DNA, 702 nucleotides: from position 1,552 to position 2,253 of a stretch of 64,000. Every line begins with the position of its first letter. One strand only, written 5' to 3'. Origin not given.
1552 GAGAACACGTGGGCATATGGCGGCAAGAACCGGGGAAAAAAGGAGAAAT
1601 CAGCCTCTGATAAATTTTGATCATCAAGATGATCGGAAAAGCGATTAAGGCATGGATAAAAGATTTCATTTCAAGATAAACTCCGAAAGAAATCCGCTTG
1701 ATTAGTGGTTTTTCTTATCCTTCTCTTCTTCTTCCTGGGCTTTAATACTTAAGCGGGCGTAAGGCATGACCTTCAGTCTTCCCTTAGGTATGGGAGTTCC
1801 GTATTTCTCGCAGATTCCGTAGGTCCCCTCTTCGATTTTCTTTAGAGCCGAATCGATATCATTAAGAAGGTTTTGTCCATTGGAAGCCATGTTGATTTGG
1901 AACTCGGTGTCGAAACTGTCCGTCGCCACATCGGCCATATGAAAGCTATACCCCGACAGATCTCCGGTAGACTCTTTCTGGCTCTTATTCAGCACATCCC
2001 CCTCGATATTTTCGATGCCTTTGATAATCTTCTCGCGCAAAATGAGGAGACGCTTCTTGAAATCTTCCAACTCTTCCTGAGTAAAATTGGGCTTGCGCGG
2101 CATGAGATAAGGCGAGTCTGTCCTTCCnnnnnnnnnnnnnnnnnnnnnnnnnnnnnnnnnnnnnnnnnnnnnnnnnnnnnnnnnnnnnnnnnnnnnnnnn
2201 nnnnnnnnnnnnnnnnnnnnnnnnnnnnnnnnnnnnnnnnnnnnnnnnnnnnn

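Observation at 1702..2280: Adjacent zinc-ribbon-less paralogs: C-minus L33 next to a Cys-depleted DksA (candidate zinc-sparing module)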

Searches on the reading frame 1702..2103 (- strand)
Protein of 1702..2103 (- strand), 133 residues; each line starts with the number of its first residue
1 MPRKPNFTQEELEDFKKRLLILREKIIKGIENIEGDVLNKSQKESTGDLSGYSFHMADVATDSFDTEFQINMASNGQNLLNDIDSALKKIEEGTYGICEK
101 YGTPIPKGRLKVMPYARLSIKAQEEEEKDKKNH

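Call 3: search_protein_families(library=pfam, proteins=[window:1702-2103:-], max_evalue=0.01)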
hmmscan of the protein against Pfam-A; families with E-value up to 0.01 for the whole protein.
window:1702-2103:- (133 aa): 1 family
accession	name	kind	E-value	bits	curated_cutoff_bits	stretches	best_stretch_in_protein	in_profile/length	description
PF01258.23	zf-dskA_traR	-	5.5e-09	36.3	24.9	1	93-128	1-36/36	Prokaryotic dksA/traR C4-type zinc finger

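Call 4: search_protein_families(library=ncbifam, proteins=[window:1702-2103:-], max_evalue=0.01)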
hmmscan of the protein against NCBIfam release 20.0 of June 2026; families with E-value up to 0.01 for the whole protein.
window:1702-2103:- (133 aa): 7 families
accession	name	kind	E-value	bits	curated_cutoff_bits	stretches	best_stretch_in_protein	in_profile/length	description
TIGR02890.1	bacill_yteA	subfamily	2.7e-29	102.3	134.4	1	11-130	2-121/159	regulatory protein, yteA family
NF033459.1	DksA_like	equivalog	1.3e-19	70.6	105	1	10-129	1-112/113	RNA polymerase-binding protein DksA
TIGR02420.1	dksA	equivalog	3e-16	59.8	115.5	1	8-124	2-109/110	RNA polymerase-binding protein DksA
NF008045.0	PRK10778.1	equivalog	1.7e-05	25.1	289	1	65-124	79-140/151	RNA polymerase-binding protein DksA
NF008243.0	PRK11019.1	equivalog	8.4e-05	22.9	96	1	83-132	23-73/88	DksA/TraR family C4-type zinc finger protein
NF010268.0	PRK13715.1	equivalog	0.00033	20.6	108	1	95-132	35-71/73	conjugal transfer protein TraR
TIGR02419.1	C4_traR_proteo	subfamily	0.00077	20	59.7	1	89-127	24-64/64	phage/conjugal plasmid C-4 type zinc finger protein, TraR family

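Call 5: find_homologous_proteins(query=window:1702-2103:-)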
Query window:1702-2103:- (133 aa): 254 proteins with E <= 0.001 among 268 candidates; the best 120 are listed.
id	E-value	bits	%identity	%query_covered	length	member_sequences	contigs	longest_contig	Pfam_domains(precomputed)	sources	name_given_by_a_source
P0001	3.2e-81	288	100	100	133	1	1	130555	PF01258.24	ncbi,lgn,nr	ncbi:MAG: TraR/DksA C4-type zinc finger protein [Candidatus Omnitrophica bacterium]|nr:TraR/DksA C4-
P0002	3.6e-49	184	66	96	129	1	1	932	PF01258.24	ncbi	-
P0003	3.3e-48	181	64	99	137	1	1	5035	PF01258.24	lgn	-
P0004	1.1e-47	179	62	98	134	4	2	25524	PF01258.24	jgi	jgi:DnaK suppressor protein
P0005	3.3e-47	178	63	98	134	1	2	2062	PF01258.24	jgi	-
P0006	2.0e-46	175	61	89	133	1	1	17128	PF01258.24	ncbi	-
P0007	3.9e-46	174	63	99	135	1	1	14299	PF01258.24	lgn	-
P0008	4.3e-46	174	63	98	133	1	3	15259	PF01258.24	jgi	-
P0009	6.3e-46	174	62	98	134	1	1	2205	PF01258.24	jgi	jgi:DnaK suppressor protein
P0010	2.3e-45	172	63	97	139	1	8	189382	PF01258.24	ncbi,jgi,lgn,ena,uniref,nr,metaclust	ncbi:MAG: hypothetical protein COV74_04300 [Candidatus Omnitrophica bacterium CG11_big_fil_rev_8_21_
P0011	3.5e-45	171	64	94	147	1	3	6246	PF01258.24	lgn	-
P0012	9.9e-45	170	64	89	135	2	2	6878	PF01258.24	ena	-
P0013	1.0e-44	170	66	90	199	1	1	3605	PF01258.24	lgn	-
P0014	1.5e-44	169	60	99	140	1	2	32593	PF01258.24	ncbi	-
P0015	1.5e-44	169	62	92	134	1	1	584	-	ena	-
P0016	5.0e-44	167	62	87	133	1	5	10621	PF01258.24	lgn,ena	-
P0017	5.2e-44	167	67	94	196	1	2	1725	PF01258.24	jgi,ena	-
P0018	1.4e-43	166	58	98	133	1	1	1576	PF01258.24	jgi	-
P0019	1.4e-43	166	63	97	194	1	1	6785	PF01258.24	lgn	-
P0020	1.9e-43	166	63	96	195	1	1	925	PF01258.24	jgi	jgi:RNA polymerase-binding transcription factor DksA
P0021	2.0e-43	165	63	88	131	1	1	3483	PF01258.24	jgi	jgi:DnaK suppressor protein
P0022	3.0e-43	165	63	96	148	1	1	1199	PF01258.24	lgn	-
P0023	4.8e-43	164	61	93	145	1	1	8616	PF01258.24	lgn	-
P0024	1.4e-42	163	58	97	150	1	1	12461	PF01258.24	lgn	-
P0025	3.3e-42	162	63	87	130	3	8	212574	PF01258.24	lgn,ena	-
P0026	4.0e-42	161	58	92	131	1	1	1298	PF01258.24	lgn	-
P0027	4.2e-42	161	60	95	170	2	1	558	PF01258.24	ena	-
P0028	5.0e-42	161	63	95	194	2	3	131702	PF01258.24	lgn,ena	-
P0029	1.4e-41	159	64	91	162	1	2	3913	PF01258.24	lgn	-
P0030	1.6e-41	159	60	94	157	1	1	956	PF01258.24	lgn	-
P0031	2.8e-41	159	60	92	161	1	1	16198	PF01258.24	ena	-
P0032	3.0e-41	158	60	98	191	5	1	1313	PF01258.24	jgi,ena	-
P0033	3.3e-41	158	60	80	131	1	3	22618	PF01258.24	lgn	-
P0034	4.1e-41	158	65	74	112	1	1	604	PF01258.24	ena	-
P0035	4.5e-41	158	64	86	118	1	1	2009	PF01258.24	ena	-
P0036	6.7e-41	157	60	91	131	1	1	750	PF01258.24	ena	-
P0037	1.2e-40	156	56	92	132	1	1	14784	PF01258.24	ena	-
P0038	1.3e-40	156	58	98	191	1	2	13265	PF01258.24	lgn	-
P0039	3.0e-40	155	57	95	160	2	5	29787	PF01258.24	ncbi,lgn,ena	-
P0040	3.0e-40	155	57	98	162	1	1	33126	PF01258.24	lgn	-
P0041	3.2e-40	155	63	91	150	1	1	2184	PF21173.3,PF01258.24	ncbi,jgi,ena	-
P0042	3.8e-40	155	56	98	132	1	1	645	PF01258.24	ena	-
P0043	3.9e-40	155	58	94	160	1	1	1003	PF01258.24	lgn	-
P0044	3.9e-40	155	61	94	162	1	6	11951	PF01258.24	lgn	-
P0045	4.0e-40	155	60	95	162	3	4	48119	PF01258.24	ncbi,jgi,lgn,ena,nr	ncbi:MAG TPA: TraR/DksA C4-type zinc finger protein [Candidatus Omnitrophota bacterium]|nr:TraR/DksA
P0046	9.8e-40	154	60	96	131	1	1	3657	PF01258.24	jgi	-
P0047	1.5e-39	153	58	94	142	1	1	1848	PF01258.24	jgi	jgi:DnaK suppressor protein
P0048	1.9e-39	153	61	92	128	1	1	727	PF01258.24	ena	-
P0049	3.0e-39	152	59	94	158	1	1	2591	PF01258.24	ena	-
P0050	4.6e-39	151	55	92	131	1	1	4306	PF01258.24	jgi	-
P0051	8.3e-39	151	57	98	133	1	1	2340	PF01258.24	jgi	jgi:RNA polymerase-binding protein DksA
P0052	2.2e-38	149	57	95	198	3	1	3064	PF01258.24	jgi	-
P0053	2.4e-38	149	56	95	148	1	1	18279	PF01258.24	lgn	-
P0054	2.8e-38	149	58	96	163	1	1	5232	PF01258.24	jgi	jgi:RNA polymerase-binding protein DksA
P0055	3.4e-38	149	56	98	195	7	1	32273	PF01258.24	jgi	-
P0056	3.9e-38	148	58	96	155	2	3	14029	PF01258.24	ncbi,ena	-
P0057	4.0e-38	148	55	95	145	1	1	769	PF01258.24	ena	-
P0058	2.7e-37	146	56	96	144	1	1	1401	PF01258.24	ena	-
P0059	5.6e-37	145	58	93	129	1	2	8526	PF01258.24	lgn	-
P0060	7.1e-37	144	58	84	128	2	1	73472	PF01258.24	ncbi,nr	ncbi:MAG: TraR/DksA C4-type zinc finger protein [Candidatus Omnitrophica bacterium]|nr:TraR/DksA C4-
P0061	1.5e-36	143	54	98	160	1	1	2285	PF01258.24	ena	-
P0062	3.9e-36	142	55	94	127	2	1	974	PF01258.24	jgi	-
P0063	4.8e-36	142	54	94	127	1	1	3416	PF01258.24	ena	-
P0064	5.0e-36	142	58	90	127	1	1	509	PF01258.24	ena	-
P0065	5.3e-36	141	53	94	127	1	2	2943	PF01258.24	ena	-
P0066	5.4e-36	141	58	98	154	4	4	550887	PF01258.24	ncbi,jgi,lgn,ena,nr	ncbi:MAG TPA: TraR/DksA C4-type zinc finger protein [Candidatus Omnitrophota bacterium]|nr:TraR/DksA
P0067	5.9e-36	141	56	94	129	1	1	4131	PF01258.24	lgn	-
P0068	8.1e-36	141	57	95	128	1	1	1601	PF01258.24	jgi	-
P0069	1.0e-35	141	57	95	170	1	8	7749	PF01258.24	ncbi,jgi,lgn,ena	-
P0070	1.0e-35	141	57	95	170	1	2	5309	PF01258.24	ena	-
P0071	1.3e-35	140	58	95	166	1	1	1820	PF01258.24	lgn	-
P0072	1.3e-35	140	54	94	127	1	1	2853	PF01258.24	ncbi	-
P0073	1.4e-35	140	61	88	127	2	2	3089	PF01258.24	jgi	-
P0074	1.4e-35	140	57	93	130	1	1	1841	PF01258.24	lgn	-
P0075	1.5e-35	140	59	92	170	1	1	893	PF01258.24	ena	-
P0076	1.6e-35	140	55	98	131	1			PF01258.24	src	-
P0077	1.6e-35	140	56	87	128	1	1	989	PF01258.24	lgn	-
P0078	1.7e-35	140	57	95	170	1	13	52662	PF01258.24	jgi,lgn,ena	-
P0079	1.7e-35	140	57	95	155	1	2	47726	PF01258.24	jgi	jgi:RNA polymerase-binding protein DksA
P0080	1.8e-35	140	61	92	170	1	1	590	PF01258.24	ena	-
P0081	1.8e-35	140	58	94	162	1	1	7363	PF01258.24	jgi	jgi:RNA polymerase-binding protein DksA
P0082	1.8e-35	140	58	88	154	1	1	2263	PF01258.24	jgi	jgi:DnaK suppressor protein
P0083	1.8e-35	140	57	95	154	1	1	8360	PF01258.24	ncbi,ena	-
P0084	2.0e-35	140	56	88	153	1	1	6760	PF01258.24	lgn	-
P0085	2.2e-35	139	55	86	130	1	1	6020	PF01258.24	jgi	jgi:RNA polymerase-binding protein DksA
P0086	2.3e-35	139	57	99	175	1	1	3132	PF01258.24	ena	-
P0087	2.4e-35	139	56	91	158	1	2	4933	PF01258.24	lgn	-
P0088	2.9e-35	139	56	95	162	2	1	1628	PF01258.24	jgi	-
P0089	2.9e-35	139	58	94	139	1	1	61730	PF01258.24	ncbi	ncbi:MAG: TraR/DksA C4-type zinc finger protein [Candidatus Omnitrophota bacterium]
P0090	3.3e-35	139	50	95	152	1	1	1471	PF01258.24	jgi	-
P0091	4.0e-35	139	56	86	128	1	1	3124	PF01258.24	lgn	-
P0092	4.3e-35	139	59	95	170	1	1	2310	PF01258.24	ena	-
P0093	4.6e-35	138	56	95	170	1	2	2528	PF01258.24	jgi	jgi:DnaK suppressor protein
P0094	5.0e-35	138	56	95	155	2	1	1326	PF01258.24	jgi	-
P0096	5.8e-35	138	58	94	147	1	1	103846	PF01258.24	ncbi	ncbi:MAG: TraR/DksA C4-type zinc finger protein [Candidatus Omnitrophota bacterium]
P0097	6.6e-35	138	59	94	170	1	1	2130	PF01258.24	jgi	jgi:DnaK suppressor protein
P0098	7.3e-35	138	57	95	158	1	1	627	PF01258.24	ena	-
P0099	8.3e-35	138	60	86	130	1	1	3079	PF01258.24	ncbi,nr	ncbi:MAG: TraR/DksA family transcriptional regulator [Candidatus Omnitrophica bacterium]|nr:TraR/Dks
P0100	8.3e-35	138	56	95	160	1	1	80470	PF01258.24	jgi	jgi:RNA polymerase-binding protein DksA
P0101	8.9e-35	137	54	91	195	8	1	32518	PF01258.24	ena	-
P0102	1.0e-34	137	55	98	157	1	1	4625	PF01258.24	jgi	-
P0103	1.1e-34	137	57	95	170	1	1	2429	PF01258.24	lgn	-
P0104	1.1e-34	137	57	95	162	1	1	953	PF01258.24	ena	-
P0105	1.2e-34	137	56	98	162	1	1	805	PF01258.24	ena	-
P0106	1.2e-34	137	57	94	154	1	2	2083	PF01258.24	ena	-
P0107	1.2e-34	137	53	94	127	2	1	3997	PF01258.24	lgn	-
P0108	1.3e-34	137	58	94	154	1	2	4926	PF01258.24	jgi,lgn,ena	-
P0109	1.3e-34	137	54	94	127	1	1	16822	PF01258.24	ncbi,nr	ncbi:MAG: TraR/DksA family transcriptional regulator [Candidatus Omnitrophica bacterium]|nr:TraR/Dks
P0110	1.4e-34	137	58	94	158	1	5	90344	PF01258.24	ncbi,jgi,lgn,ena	jgi:RNA polymerase-binding protein DksA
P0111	1.4e-34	137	56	99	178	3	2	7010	PF01258.24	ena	-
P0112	1.4e-34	137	55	98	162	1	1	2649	PF01258.24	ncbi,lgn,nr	ncbi:MAG: TraR/DksA C4-type zinc finger protein [Candidatus Omnitrophica bacterium]|nr:TraR/DksA C4-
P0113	1.5e-34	137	58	94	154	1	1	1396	PF01258.24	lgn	-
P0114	1.6e-34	137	57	98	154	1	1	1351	PF01258.24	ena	-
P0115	1.7e-34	137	57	95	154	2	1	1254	PF01258.24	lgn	-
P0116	1.9e-34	136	58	96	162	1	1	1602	PF01258.24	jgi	jgi:DnaK suppressor protein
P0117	2.1e-34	136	55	79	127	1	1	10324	PF01258.24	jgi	jgi:RNA polymerase-binding protein DksA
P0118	2.3e-34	136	58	94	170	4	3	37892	PF01258.24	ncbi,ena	-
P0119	2.3e-34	136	52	95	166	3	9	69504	PF01258.24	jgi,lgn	jgi:DnaK suppressor protein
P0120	2.8e-34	136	54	99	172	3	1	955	PF01258.24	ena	-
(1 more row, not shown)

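Call 10: find_related_loci(query=A1, collection=genome_contigs, flank=6000)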
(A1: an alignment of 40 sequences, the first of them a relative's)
Query A1 (133 aa) in genome_contigs; peptide patterns used: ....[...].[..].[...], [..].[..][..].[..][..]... (x = any residue, [..] = any of these).
600 stretches matched a pattern (row limit reached: there are more); 580 encode a relative of the query (tblastn E <= 1e-3); the best 80 are kept; 80 distinct loci.
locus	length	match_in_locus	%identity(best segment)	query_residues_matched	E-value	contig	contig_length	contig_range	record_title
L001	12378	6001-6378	60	7-132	3e-46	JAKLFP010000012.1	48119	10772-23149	MAG: Candidatus Omnitrophota bacterium isolate RA.bin19 RA.bin19_12, whole genome shotgun sequence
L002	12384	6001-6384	58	4-131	1e-44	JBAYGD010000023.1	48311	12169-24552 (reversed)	MAG: Candidatus Omnitrophota bacterium isolate SO_2016_GW1_117 scaffold01391_OW334_2016, whole genome shotgun sequence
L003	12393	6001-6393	52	1-131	3e-42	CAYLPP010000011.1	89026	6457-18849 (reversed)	MAG TPA_asm: uncultured bacterium isolate SRP342105_co1_308 genome assembly, contig: NODE_308_length_89026_cov_8.939947,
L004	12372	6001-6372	56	8-131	3e-42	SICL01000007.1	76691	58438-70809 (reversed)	MAG: Candidatus Taenariivivens baikalensis isolate Baikal-deep-G204 BACOMB-C1070, whole genome shotgun sequence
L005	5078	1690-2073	53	4-131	8e-42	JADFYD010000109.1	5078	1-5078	MAG: Candidatus Omnitrophota bacterium isolate nDJH6bin13 nDJH6_bin13_NODE_109_length_5078_cov_2.121996, whole genome sh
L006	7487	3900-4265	52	7-128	5e-41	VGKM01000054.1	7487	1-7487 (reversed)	MAG: Candidatus Omnitrophota bacterium isolate K_DeepCast_150m_m1_084 K_DeepCast_150m_m1_084_Ga0194126_10020860, whole g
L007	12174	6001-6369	56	7-133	4e-41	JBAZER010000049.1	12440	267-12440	MAG: Candidatus Omnitrophota bacterium isolate SO_2017_LW3_130 NODE_15199_length_12440_cov_1.793876_LW162_2017, whole ge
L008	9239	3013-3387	52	4-128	1e-40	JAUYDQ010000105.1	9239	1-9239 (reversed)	MAG: Candidatus Omnitrophota bacterium isolate C20_metabat.bin.43 C20_k141_131132, whole genome shotgun sequence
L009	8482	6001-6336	60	9-120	4e-40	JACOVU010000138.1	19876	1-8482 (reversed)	MAG: Candidatus Omnitrophota bacterium isolate NC_groundwater_108_Ag_S-0.2um_46_37 S_p2_S4_170907_scaffold_2460548, whol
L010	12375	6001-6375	51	4-128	6e-40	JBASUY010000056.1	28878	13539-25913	MAG: Candidatus Omnitrophota bacterium isolate MFD13470_ilm_asm_bin9 k127_80956, whole genome shotgun sequence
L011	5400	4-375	52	7-130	2e-39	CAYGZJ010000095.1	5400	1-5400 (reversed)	MAG TPA_asm: uncultured Planctomycetales bacterium isolate ERP119294_co1_460 genome assembly, contig: NODE_23983_length_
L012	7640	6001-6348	49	15-130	1e-36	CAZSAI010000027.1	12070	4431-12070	MAG TPA_asm: uncultured Planctomycetia bacterium isolate binchicken_co19_531 genome assembly, contig: NODE_8949_length_1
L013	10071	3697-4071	48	7-132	4e-34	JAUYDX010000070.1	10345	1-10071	MAG: Candidatus Omnitrophota bacterium isolate C20_metabat.bin.76_sub C20_k141_433520, whole genome shotgun sequence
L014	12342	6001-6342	50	15-128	5e-34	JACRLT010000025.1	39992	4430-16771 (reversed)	MAG: Candidatus Omnitrophota bacterium isolate NC_groundwater_1888_Pr3_B-0.1um_46_13 SR2-18-B1_coassembly_198823, whole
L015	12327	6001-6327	50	22-130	3e-34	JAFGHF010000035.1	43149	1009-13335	MAG: Candidatus Omnitrophota bacterium isolate Zod_Metabat.1437 k87_6846711, whole genome shotgun sequence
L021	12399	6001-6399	49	1-133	8e-32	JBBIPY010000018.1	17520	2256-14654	MAG: Candidatus Omnitrophota bacterium isolate RSS170216_bin_313 NODE_2691_length_17520_cov_6.788377, whole genome shotg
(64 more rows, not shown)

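Call 13: find_encoding_contigs(protein=P0001, flank=10000, max_places=4)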
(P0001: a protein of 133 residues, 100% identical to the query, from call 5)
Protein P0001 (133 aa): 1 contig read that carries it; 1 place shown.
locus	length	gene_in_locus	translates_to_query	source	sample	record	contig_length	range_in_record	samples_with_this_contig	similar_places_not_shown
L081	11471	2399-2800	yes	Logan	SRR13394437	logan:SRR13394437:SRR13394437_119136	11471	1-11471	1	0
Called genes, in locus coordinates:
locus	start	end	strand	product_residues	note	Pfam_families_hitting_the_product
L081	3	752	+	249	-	PF00300:His_Phos_1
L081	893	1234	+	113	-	-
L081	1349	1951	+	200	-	PF00081:Sod_Fe_N, PF02777:Sod_Fe_C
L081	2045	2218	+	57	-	-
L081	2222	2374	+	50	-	PF00471:Ribosomal_L33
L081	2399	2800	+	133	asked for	PF01258:zf-dskA_traR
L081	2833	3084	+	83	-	PF01809:YidD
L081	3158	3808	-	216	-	PF00149:Metallophos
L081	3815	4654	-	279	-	PF01790:LGT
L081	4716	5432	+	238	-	PF00117:GATase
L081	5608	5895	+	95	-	-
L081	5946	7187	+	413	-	-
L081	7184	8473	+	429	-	PF00999:Na_H_Exchanger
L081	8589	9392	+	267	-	PF00989:PAS, PF13426:PAS_9, PF00196:GerE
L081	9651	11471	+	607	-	?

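Call 14: find_encoding_contigs(protein=P0010, flank=6000, max_places=3)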
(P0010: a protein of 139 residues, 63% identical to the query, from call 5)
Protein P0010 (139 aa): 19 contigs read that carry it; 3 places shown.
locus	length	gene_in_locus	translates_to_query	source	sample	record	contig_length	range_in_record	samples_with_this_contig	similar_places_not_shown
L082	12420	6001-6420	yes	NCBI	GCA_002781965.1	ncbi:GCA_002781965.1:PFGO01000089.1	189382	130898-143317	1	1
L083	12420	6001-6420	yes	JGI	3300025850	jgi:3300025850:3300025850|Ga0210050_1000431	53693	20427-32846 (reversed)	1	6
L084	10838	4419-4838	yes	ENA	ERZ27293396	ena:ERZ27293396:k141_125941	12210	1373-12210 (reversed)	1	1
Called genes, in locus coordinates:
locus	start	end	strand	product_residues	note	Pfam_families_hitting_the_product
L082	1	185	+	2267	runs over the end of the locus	PF13560:HTH_31 (faint), PF01381:HTH_3 (faint), PF00293:NUDIX, PF12844:HTH_19 (faint), PF13413:HTH_25 (faint)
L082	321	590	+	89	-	PF02823:ATP-synt_DE_N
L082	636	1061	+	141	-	-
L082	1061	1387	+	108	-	PF00403:HMA (weak)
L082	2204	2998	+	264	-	PF00588:SpoU_methylase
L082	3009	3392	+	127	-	-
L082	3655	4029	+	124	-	-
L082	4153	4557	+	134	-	PF09990:DUF2231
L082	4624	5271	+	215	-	-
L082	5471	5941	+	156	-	PF01502:PRA-CH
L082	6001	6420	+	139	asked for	PF01258:zf-dskA_traR (weak)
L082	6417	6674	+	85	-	PF03966:Trm112p (weak)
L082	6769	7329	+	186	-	PF00929:RNase_T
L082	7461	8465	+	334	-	PF00459:Inositol_P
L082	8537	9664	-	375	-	PF00072:Response_reg, PF00989:PAS, PF08448:PAS_4, PF13426:PAS_9, PF13596:PAS_10 (weak)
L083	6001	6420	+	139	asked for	PF01258:zf-dskA_traR (weak)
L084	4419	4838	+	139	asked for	PF01258:zf-dskA_traR (weak)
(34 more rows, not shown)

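Call 15: find_encoding_contigs(protein=P0004, flank=5000, max_places=2)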
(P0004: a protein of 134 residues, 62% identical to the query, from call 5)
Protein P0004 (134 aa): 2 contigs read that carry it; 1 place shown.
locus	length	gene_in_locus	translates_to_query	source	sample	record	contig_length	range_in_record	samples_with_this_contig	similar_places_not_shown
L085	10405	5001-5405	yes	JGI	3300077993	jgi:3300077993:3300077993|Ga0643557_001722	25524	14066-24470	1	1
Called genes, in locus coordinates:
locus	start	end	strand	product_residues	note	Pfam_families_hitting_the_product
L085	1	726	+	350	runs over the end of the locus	PF13565:HTH_32 (weak), PF13592:HTH_33, PF13358:DDE_3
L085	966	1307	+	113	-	PF18924:DUF5674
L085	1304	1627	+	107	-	-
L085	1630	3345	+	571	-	PF02310:B12-binding, PF04055:Radical_SAM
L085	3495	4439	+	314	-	PF01584:CheW, PF00072:Response_reg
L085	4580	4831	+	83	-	PF09723:Zn_ribbon_8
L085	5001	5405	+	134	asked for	PF01258:zf-dskA_traR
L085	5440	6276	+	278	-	PF01790:LGT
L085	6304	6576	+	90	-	PF01169:GDT1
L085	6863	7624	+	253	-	PF01209:Ubie_methyltran (weak), PF03848:TehB, PF13489:Methyltransf_23, PF05175:MTS, PF13847:Methyltransf_31, PF08241:Methyltransf_11, PF08242:Methyltransf_12, PF13649:Methyltransf_25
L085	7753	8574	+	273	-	PF02535:Zip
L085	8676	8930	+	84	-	-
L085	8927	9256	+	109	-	PF05534:HicB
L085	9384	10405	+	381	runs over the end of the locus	PF01740:STAS (weak), PF13466:STAS_2, PF02405:MlaE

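Call 16: find_encoding_contigs(protein=P0006, flank=5000, max_places=2)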
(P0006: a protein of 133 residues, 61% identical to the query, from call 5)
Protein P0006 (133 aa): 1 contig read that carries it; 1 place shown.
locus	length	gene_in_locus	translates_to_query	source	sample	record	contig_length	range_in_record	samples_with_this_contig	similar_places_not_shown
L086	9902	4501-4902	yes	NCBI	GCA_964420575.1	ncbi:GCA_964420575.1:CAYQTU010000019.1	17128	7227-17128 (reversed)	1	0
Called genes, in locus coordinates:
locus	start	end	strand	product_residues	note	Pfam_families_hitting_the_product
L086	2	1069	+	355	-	?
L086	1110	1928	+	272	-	-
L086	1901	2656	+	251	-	-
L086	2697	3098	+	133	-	PF23198:PDE8A_N (weak), PF00072:Response_reg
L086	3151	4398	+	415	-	PF13487:HD_5, PF01966:HD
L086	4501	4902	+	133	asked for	PF01258:zf-dskA_traR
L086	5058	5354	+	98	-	PF01252:Peptidase_A8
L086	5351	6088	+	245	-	PF01790:LGT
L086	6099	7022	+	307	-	PF01479:S4, PF00849:PseudoU_synth_2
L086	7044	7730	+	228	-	PF04298:Zn_peptidase_2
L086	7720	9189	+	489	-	PF20695:UbiD_N, PF01977:UbiD, PF20696:UbiD_C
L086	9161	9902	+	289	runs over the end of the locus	PF01040:UbiA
